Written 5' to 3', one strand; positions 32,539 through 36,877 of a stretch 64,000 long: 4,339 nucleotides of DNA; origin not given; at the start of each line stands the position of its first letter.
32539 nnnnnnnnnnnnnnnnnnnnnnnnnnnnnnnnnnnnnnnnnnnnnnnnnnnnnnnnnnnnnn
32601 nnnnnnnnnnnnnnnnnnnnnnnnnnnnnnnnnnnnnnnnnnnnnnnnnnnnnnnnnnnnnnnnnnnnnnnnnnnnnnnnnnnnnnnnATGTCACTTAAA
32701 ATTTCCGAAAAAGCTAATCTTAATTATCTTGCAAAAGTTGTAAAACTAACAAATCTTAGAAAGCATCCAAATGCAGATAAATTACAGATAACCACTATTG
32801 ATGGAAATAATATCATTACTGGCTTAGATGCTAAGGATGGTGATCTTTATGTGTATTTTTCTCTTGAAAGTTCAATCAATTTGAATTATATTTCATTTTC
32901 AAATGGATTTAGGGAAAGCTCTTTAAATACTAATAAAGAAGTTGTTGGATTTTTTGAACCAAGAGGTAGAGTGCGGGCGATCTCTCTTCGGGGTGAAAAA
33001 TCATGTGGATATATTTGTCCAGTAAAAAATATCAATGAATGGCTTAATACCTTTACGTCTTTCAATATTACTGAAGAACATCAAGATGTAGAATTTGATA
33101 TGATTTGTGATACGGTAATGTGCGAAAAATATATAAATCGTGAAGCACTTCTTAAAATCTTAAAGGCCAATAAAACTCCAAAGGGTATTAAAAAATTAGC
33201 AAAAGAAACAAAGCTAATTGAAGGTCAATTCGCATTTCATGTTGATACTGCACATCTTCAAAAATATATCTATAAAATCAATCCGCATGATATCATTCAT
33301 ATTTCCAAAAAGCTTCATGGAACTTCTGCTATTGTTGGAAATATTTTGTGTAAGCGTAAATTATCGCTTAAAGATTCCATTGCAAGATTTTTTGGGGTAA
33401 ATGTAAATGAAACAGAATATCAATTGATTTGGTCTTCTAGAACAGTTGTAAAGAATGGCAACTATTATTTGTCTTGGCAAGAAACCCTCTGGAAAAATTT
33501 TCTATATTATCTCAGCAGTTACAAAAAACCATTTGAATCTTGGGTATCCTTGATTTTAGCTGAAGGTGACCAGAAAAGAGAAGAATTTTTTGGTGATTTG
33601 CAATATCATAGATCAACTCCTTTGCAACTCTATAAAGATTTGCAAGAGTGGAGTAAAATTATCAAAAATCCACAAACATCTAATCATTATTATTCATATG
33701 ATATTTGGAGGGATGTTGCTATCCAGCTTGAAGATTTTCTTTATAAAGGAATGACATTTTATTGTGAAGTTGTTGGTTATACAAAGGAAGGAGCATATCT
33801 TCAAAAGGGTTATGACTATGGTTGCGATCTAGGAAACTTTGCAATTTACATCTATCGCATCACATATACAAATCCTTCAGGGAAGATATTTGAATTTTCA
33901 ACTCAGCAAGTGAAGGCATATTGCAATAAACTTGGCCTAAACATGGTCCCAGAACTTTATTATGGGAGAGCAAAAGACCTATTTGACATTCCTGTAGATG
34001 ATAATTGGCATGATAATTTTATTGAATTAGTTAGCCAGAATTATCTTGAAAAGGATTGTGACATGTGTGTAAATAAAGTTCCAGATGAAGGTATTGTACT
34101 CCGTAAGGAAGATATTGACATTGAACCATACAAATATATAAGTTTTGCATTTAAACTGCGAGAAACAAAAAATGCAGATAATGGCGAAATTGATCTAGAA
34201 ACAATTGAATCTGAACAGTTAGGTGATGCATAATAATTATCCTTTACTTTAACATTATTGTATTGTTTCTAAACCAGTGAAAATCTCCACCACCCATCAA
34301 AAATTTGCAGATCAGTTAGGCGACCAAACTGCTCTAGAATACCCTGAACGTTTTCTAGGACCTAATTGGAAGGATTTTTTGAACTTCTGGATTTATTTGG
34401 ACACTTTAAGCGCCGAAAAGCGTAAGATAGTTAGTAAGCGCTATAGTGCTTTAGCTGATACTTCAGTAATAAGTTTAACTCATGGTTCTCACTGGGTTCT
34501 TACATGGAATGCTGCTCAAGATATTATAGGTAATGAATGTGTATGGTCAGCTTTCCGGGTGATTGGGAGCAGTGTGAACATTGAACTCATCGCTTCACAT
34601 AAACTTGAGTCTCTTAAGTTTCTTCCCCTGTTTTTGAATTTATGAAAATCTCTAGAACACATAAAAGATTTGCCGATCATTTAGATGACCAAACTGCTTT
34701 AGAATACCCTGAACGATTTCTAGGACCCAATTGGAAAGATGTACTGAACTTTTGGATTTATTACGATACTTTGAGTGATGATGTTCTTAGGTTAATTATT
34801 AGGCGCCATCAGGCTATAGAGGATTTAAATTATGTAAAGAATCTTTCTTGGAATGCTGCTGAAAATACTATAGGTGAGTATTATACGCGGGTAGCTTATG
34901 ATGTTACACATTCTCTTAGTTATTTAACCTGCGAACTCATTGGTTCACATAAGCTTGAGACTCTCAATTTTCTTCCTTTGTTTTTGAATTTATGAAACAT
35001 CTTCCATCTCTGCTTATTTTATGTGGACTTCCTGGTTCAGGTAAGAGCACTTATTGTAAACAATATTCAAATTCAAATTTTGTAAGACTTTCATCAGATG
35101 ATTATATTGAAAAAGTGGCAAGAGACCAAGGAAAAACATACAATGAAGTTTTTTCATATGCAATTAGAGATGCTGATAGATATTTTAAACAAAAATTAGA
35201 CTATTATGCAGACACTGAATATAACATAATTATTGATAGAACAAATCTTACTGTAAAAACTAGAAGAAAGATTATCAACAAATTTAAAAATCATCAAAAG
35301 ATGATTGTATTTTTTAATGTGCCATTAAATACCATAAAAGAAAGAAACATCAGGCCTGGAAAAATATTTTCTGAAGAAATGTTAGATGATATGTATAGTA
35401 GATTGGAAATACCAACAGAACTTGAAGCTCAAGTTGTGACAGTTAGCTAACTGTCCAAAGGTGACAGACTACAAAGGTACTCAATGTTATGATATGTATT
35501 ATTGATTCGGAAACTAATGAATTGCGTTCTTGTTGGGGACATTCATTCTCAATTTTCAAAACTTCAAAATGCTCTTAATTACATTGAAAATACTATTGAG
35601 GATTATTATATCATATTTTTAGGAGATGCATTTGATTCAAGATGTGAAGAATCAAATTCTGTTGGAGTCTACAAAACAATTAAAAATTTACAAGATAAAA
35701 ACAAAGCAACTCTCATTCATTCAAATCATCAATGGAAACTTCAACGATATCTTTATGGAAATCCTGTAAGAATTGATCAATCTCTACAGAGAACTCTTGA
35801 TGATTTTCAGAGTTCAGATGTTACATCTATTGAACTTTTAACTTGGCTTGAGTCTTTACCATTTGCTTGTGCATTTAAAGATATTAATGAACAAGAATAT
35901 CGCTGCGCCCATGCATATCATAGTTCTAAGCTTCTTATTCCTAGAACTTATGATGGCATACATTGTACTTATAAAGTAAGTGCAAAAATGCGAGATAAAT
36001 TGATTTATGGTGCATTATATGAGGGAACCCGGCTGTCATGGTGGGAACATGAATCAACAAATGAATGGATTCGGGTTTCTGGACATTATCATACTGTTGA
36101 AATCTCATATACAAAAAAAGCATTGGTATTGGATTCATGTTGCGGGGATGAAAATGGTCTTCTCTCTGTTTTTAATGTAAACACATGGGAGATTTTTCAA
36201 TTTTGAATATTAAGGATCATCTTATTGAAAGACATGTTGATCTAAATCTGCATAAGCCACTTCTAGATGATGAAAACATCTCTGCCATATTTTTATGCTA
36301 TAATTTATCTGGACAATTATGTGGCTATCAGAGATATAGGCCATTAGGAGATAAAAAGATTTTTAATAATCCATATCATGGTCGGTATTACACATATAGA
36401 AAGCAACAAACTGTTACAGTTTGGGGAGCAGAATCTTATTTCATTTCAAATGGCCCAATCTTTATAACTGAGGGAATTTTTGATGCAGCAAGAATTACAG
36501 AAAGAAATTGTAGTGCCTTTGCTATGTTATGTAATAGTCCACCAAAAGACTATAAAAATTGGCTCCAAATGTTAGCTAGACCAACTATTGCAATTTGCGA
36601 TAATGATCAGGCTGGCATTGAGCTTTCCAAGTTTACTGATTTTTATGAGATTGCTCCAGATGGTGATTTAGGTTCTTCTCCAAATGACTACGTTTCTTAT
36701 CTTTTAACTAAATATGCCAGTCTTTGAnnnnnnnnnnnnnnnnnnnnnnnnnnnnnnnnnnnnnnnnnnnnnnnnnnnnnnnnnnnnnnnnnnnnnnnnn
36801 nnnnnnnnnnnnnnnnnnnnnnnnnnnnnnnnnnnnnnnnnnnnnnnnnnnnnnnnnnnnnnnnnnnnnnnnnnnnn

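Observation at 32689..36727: Split Pnkp-type RNA repair cassette: tRNA-binding RNA ligase + polynucleotide kinase + calcineurin-type phosphoesterase + Toprim protein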

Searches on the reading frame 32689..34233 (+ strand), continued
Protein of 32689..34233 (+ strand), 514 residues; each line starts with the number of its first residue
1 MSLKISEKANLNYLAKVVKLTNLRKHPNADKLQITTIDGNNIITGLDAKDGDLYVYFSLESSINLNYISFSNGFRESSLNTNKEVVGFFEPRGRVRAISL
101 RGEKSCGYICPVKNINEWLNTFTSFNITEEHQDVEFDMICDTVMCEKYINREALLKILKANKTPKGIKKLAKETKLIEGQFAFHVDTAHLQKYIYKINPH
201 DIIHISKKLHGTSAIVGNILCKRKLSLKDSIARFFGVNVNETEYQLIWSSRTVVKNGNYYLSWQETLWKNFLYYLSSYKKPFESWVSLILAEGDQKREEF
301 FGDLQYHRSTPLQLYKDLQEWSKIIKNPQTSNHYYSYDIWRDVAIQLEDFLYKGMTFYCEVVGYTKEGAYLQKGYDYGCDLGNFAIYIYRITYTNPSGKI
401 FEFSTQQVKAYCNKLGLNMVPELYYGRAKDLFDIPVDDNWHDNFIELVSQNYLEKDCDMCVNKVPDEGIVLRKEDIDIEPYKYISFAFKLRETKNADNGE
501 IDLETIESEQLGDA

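Call 46: find_related_loci(query=A1, collection=viral_contigs, flank=10000)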
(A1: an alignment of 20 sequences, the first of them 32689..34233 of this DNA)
Query A1 (514 aa) in viral_contigs; peptide patterns used: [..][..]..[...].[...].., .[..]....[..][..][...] (x = any residue, [..] = any of these).
346 stretches matched a pattern; 306 encode a relative of the query (tblastn E <= 1e-3); the best 80 are kept; 80 distinct loci.
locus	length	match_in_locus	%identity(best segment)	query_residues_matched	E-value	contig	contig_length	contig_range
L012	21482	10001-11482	63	1-513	0e+0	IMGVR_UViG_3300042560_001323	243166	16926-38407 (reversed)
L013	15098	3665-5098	50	6-506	3e-155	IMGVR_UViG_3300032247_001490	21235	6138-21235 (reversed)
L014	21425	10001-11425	45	1-506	1e-141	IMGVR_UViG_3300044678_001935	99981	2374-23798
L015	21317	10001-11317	42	3-507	4e-119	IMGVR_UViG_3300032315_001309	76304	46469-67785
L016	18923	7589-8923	41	1-508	3e-115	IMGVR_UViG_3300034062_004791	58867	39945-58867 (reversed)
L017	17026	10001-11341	54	3-514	4e-88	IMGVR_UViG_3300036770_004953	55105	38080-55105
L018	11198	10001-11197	57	1-468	3e-87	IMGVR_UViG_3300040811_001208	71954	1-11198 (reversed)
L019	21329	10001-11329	51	1-510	7e-85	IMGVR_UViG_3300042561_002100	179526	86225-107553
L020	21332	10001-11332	52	1-511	7e-84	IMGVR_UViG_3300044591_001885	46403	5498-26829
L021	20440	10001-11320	35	1-505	3e-83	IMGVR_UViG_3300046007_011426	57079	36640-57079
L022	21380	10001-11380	34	10-509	2e-81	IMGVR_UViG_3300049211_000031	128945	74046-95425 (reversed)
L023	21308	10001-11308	32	6-511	1e-77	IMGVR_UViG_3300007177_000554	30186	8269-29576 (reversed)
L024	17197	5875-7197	52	1-508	4e-77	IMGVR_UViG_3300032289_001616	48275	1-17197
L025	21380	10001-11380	34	1-505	2e-74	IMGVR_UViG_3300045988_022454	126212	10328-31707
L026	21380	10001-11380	34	1-505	1e-74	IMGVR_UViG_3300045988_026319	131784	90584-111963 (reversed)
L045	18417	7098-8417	49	1-505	2e-71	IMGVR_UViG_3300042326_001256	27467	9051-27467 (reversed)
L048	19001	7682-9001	49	1-505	2e-71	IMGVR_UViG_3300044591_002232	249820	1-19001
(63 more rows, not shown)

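Call 68: search_protein_families(library=ncbifam, proteins=[window:32689-34233:+], max_evalue=0.01)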
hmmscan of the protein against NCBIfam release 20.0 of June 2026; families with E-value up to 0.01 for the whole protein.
window:32689-34233:+ (514 aa): 2 families
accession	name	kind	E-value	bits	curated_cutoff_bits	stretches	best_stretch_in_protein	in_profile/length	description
TIGR02306.1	RNA_lig_DRB0094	equivalog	5.2e-09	35.4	151.15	1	16-116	4-98/341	RNA ligase (ATP)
NF042909.1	FMH_DH_FwdF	exception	0.00086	18.5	375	0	105-216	145-255/336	tungsten-dependent formylmethanofuran dehydrogenase subunit FwdF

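Call 83: search_protein_families(library=padloc, proteins=[window:32689-34233:+], max_evalue=0.01)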
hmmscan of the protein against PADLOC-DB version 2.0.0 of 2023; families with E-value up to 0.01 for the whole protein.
window:32689-34233:+ (514 aa): 0 families

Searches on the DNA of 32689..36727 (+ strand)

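Call 5: search_dna_similar(query=window:32689-36727:+, collection=phages, mode=near, max_rows=20)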
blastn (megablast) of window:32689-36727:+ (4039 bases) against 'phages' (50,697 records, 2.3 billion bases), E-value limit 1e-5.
No match.

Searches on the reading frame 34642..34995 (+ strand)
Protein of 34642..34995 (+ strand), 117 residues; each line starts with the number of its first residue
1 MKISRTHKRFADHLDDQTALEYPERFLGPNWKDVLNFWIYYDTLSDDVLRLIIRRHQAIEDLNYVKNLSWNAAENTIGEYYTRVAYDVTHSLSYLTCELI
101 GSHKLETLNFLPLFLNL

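Call 3: search_protein_families(library=pfam, proteins=[window:34642-34995:+], max_evalue=0.1)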
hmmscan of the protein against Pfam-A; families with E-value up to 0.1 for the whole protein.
window:34642-34995:+ (117 aa): 1 family
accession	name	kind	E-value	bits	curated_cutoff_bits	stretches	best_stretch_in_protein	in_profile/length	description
PF07261.16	DnaB_2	-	0.04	14.1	22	1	24-64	9-51/74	Replication initiation and membrane attachment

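Call 4: search_protein_families(library=phrogs, proteins=[window:34642-34995:+], max_evalue=0.01)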
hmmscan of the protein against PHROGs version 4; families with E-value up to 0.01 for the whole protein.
window:34642-34995:+ (117 aa): 0 families

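Call 82: search_solved_structures(query=A7, max_evalue=5, show_alignments=0)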
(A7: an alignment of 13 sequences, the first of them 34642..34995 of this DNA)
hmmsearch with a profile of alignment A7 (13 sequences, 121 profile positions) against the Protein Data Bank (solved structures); distinct sequences matched with E-value up to 5: 0.

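Call 83: search_protein_families(library=padloc, proteins=[window:34642-34995:+], max_evalue=0.01)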
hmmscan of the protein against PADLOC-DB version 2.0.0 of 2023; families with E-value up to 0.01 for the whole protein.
window:34642-34995:+ (117 aa): 0 families
